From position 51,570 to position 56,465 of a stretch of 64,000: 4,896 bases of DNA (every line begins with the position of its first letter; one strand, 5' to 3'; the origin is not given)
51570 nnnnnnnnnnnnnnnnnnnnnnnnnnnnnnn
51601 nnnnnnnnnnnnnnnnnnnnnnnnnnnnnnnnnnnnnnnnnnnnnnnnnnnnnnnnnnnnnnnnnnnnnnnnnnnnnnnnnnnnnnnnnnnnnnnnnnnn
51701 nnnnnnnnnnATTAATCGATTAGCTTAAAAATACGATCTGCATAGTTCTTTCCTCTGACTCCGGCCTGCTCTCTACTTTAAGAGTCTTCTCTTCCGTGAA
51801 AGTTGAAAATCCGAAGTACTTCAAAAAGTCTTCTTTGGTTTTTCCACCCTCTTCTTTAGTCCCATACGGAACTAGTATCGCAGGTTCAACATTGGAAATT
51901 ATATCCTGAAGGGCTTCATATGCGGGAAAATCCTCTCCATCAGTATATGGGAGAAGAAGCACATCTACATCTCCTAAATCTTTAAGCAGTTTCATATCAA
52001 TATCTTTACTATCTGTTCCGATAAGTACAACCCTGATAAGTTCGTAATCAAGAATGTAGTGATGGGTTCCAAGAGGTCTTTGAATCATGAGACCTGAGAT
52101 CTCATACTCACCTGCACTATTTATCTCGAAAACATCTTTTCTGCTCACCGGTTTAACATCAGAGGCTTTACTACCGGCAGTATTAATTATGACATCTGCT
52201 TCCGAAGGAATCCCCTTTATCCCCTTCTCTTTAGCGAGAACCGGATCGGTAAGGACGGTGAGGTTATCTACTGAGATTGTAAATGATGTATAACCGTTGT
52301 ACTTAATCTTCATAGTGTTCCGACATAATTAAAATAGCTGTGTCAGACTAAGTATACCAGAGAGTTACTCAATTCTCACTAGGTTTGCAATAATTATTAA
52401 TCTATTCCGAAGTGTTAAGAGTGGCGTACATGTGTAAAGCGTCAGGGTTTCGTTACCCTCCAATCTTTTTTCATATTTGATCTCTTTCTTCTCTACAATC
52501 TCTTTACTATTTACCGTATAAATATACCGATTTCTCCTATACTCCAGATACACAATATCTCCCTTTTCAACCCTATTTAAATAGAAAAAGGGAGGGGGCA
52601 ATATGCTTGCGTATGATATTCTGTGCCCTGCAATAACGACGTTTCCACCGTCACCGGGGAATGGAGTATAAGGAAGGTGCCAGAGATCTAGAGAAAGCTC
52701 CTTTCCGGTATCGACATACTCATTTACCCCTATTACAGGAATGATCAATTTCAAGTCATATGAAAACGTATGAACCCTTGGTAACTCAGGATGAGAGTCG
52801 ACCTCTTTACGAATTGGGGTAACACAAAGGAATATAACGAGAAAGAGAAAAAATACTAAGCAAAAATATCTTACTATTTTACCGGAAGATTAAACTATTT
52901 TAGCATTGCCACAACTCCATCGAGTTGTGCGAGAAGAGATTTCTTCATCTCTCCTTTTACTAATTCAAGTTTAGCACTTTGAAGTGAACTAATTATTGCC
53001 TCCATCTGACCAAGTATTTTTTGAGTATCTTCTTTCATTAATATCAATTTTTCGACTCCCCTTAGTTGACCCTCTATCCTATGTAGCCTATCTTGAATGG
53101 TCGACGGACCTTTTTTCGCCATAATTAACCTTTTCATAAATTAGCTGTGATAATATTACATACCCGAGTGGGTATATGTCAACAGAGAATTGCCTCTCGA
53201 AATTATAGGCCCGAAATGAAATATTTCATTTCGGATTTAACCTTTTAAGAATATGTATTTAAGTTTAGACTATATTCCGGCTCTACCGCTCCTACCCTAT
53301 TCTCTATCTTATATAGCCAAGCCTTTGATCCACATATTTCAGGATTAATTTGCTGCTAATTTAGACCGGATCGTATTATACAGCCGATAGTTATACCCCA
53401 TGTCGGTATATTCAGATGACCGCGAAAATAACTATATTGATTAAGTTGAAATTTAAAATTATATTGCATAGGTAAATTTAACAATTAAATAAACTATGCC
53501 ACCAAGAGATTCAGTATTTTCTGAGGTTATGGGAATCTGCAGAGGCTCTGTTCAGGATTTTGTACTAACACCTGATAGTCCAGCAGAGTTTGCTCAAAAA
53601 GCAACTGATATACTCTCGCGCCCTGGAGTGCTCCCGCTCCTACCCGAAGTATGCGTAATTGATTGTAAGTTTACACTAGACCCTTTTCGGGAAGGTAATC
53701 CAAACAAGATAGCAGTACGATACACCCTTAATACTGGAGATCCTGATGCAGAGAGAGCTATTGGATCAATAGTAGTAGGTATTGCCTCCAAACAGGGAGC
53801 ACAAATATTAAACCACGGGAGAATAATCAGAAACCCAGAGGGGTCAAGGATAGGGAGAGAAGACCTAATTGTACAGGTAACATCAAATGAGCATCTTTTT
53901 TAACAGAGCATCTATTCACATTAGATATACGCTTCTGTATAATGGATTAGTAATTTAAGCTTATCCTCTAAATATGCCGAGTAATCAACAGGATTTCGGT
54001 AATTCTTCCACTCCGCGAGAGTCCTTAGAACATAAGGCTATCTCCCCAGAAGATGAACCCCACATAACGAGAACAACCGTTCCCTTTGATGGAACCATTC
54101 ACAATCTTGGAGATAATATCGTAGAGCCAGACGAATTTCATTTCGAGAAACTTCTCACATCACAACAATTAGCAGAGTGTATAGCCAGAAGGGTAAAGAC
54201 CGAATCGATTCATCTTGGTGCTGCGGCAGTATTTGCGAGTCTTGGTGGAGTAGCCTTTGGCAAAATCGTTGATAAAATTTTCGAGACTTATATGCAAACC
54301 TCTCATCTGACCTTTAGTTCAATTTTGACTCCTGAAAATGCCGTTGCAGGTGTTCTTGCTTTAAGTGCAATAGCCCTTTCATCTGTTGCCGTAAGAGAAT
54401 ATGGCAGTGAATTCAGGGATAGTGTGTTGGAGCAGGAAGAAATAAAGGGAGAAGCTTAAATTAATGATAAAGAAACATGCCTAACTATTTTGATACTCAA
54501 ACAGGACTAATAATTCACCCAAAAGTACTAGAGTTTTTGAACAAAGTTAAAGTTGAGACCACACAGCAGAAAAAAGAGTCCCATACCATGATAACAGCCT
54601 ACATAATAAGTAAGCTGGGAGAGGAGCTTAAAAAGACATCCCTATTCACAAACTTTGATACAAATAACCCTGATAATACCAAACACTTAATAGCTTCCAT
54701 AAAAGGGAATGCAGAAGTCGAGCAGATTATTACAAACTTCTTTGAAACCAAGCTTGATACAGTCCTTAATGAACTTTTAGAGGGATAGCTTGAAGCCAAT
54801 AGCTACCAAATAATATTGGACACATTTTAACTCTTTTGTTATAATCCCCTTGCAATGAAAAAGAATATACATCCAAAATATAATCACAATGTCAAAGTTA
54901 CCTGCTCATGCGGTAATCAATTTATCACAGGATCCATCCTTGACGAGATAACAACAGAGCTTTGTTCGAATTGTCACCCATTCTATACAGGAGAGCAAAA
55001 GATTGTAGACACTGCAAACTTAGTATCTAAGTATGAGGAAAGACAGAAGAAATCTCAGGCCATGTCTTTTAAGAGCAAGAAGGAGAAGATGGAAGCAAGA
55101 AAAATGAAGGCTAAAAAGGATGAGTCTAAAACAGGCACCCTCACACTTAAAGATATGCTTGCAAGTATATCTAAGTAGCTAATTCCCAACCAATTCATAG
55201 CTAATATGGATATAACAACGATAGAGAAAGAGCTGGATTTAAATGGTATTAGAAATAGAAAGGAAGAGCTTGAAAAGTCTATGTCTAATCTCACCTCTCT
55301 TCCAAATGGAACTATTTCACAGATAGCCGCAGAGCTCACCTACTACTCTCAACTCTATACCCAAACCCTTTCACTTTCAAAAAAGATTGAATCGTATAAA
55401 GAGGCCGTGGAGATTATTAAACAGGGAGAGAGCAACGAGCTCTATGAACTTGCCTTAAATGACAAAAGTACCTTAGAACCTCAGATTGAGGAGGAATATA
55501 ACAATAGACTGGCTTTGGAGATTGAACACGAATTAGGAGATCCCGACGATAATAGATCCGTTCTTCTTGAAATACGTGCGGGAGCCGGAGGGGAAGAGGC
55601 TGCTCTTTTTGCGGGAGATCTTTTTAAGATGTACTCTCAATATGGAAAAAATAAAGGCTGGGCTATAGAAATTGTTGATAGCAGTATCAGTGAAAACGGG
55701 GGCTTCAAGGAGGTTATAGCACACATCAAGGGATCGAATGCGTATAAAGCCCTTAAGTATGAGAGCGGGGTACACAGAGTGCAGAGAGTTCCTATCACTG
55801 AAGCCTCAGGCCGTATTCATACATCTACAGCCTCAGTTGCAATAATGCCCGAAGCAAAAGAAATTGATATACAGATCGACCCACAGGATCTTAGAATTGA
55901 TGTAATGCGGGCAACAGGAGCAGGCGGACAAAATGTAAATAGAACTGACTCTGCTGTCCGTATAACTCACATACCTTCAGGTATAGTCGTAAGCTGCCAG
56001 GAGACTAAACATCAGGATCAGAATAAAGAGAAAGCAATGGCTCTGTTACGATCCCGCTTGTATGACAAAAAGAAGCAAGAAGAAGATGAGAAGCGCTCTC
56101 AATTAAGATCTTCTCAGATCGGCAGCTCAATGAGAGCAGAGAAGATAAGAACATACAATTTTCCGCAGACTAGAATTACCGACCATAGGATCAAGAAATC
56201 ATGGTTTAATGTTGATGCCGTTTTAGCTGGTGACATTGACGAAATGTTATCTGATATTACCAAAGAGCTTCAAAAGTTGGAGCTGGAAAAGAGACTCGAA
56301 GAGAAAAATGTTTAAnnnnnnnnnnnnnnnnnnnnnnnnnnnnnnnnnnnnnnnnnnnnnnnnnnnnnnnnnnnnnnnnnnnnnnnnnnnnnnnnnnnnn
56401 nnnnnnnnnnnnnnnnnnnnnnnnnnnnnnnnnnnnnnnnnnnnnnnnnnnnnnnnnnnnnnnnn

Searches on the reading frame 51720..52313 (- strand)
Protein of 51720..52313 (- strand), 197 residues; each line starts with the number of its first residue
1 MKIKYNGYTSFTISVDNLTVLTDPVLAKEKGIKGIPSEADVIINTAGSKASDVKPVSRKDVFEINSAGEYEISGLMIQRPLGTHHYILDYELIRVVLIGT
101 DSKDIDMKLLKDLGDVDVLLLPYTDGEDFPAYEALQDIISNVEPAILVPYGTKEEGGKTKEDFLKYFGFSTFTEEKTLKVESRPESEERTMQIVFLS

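Call 73: search_protein_families(library=pfam, proteins=[window:51720-52313:-], max_evalue=0.00001)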
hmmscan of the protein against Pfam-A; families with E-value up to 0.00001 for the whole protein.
window:51720-52313:- (197 aa): 1 family
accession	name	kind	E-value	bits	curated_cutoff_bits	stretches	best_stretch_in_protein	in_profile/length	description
PF13483.12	Lactamase_B_3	-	2.2e-11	44.4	24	1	2-149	1-158/160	Beta-lactamase superfamily domain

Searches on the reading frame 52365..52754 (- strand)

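Call 74: search_protein_families(library=pfam, proteins=[window:52365-52754:-], max_evalue=0.00001)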
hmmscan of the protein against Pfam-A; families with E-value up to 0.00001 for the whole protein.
window:52365-52754:- (129 aa): 1 family
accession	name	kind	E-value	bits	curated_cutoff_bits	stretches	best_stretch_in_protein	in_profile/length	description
PF04203.18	Sortase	-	1.3e-21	77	26.6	1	5-126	3-125/125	Sortase domain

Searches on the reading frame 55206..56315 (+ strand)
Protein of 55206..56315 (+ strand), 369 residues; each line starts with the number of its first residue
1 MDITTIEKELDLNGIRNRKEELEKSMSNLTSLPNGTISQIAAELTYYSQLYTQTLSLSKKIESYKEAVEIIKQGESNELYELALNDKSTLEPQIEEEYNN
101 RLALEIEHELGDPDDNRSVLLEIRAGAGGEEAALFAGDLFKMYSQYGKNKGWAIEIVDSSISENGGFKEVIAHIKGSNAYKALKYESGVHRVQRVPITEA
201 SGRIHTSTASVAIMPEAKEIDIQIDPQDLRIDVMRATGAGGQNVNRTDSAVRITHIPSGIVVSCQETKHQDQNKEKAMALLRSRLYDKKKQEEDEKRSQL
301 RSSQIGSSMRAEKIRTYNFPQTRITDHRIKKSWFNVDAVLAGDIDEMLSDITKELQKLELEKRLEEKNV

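Call 74: search_protein_families(library=pfam, proteins=[window:55206-56315:+], max_evalue=0.00001)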
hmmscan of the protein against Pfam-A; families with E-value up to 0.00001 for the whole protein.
window:55206-56315:+ (369 aa): 2 families
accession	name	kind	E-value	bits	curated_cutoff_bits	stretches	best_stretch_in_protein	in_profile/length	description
PF03462.23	PCRF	-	1.6e-53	181.8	24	1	16-211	2-194/194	PCRF domain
PF00472.26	RF-1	-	1.4e-42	144.8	35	1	219-328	2-116/116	RF-1 domain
